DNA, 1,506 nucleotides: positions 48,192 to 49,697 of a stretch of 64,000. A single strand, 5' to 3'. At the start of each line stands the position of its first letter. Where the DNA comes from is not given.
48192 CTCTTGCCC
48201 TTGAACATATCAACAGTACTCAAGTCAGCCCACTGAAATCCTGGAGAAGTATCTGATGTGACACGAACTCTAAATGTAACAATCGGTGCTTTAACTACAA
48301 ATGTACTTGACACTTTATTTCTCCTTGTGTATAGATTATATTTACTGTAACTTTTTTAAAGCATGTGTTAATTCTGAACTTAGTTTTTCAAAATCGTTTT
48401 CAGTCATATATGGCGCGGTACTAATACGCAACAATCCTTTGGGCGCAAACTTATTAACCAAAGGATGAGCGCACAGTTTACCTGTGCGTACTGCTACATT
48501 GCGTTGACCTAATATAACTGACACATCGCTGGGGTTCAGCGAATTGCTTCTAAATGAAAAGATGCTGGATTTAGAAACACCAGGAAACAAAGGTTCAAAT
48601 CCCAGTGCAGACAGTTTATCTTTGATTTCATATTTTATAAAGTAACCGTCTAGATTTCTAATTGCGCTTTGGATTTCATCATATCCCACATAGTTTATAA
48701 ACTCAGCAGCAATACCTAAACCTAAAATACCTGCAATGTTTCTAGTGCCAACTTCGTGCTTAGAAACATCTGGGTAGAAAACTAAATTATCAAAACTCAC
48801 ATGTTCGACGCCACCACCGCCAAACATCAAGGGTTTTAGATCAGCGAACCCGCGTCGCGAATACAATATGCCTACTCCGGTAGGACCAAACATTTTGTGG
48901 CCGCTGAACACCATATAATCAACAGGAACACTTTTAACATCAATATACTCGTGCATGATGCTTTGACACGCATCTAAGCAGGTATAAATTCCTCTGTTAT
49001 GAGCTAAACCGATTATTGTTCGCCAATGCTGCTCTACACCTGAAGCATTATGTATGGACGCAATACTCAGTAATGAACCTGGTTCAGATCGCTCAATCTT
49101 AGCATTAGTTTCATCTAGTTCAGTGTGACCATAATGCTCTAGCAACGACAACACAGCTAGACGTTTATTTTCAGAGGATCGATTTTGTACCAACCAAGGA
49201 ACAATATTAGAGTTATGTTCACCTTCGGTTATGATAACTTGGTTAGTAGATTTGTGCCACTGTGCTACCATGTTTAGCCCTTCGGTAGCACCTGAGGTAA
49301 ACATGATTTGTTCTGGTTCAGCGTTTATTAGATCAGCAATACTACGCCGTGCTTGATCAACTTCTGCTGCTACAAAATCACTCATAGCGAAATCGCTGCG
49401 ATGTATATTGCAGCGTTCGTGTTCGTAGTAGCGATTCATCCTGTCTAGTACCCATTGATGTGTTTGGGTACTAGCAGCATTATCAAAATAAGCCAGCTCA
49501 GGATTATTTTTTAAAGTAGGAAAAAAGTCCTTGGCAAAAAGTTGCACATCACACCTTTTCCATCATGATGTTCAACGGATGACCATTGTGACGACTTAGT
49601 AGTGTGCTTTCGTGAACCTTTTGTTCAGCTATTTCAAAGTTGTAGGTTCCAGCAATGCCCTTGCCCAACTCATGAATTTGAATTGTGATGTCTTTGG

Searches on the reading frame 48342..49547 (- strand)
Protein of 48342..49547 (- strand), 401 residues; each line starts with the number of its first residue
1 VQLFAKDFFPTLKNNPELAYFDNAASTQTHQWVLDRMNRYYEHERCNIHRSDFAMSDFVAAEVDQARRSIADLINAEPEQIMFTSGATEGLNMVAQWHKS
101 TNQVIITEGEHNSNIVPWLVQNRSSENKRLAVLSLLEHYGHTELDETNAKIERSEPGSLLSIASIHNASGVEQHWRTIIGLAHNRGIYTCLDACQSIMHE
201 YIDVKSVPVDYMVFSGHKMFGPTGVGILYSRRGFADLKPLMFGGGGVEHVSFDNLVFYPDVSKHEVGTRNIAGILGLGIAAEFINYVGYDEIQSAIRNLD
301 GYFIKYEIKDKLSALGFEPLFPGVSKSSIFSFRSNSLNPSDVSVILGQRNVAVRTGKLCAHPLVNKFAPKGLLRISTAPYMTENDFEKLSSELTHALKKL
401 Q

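Call 8: search_protein_families(library=phrogs, proteins=[window:48342-49547:-])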
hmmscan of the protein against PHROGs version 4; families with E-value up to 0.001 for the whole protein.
window:48342-49547:- (401 aa): 1 family
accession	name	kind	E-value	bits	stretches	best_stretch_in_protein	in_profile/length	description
phrog_12787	-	unknown function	2.6e-65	222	1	16-400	4-382/387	-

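Call 19: search_dna_similar(query=window:48342-49547:-, collection=phages, mode=protein, max_rows=20)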
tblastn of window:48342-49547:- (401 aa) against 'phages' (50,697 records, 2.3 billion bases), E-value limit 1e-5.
Records with a match: 53; places in all: 54; records where one place covers at least 80% of the query: 24.
Best place of each record, by identity: <60% 53.
By first word of the organism name: Listeria 16; Bacteriophage 13; Enterococcus 7; Staphylococcus 6; Acinetobacter 4; Salmonella 3; Pseudomonas 2; Microcystis 1; Escherichia 1.
By host as written in the record: - 20; Listeria monocytogenes 16; Staphylococcus aureus 5; Enterococcus faecalis 4; Salmonella enterica subsp. enterica serovar Kentucky 2; Pseudomonas aeruginosa 2; Microcystis sp. SG03 1; Staphylococcus aureus ISU935 1; and 2 more.
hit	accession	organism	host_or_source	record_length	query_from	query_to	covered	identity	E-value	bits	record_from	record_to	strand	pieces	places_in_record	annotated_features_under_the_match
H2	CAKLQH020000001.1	Acinetobacter phage MD-2021a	not known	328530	9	399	98%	32.7%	8e-55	201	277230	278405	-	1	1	sufS: cysteine desulfurase (selenocysteine lyase)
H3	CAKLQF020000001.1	Acinetobacter phage MD-2021a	not known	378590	9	399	98%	32.7%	8e-55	201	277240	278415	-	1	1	sufS: cysteine desulfurase (selenocysteine lyase)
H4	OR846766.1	Listeria phage LM 4-11-1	Listeria monocytogenes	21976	9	389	95%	32.7%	1e-51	191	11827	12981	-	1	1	record has no annotation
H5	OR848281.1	Listeria phage LM 4-14-1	Listeria monocytogenes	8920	9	389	95%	32.7%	1e-51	191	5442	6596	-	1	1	record has no annotation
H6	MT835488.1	Bacteriophage sp.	human fecal samples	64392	1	400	100%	30.1%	3e-38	152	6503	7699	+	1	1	record has no annotation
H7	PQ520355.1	Enterococcus phage IME_EF3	-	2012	9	389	95%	31.4%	4e-46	172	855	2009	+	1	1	record has no annotation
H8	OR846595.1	Enterococcus phage Efs 1-1-1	Enterococcus faecalis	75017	9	389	95%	31.1%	5e-44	169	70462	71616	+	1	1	record has no annotation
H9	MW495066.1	Microcystis phage MaAM05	Microcystis sp. SG03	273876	6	389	96%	30.6%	5e-52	192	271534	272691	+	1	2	sufS_2: cysteine desulfurase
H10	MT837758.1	Bacteriophage sp.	human fecal samples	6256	9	400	98%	29.9%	3e-40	158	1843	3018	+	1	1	record has no annotation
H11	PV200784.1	Staphylococcus phage ISU935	Staphylococcus aureus ISU935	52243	9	393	96%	30.2%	1e-46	177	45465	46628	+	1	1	cysteine desulfurase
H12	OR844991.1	Staphylococcus phage SA 1306 Kay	Staphylococcus aureus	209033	9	393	96%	30.2%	1e-46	177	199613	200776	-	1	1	record has no annotation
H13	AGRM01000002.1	Salmonella enterica subsp. houtenae str. ATCC BAA-1581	Homo sapiens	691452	9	400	98%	29.2%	5e-44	169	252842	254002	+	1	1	cysteine desulfurase, catalytic subunit CsdA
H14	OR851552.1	Salmonella phage S.Kent 1-2-1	Salmonella enterica subsp. enterica ...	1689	9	400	98%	29.2%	4e-42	160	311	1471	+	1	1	record has no annotation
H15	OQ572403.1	Pseudomonas phage Y1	Pseudomonas aeruginosa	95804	18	401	96%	29.2%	5e-43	166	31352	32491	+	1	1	record has no annotation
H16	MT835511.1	Bacteriophage sp.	human fecal samples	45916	17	398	95%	28.8%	2e-23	108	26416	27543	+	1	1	record has no annotation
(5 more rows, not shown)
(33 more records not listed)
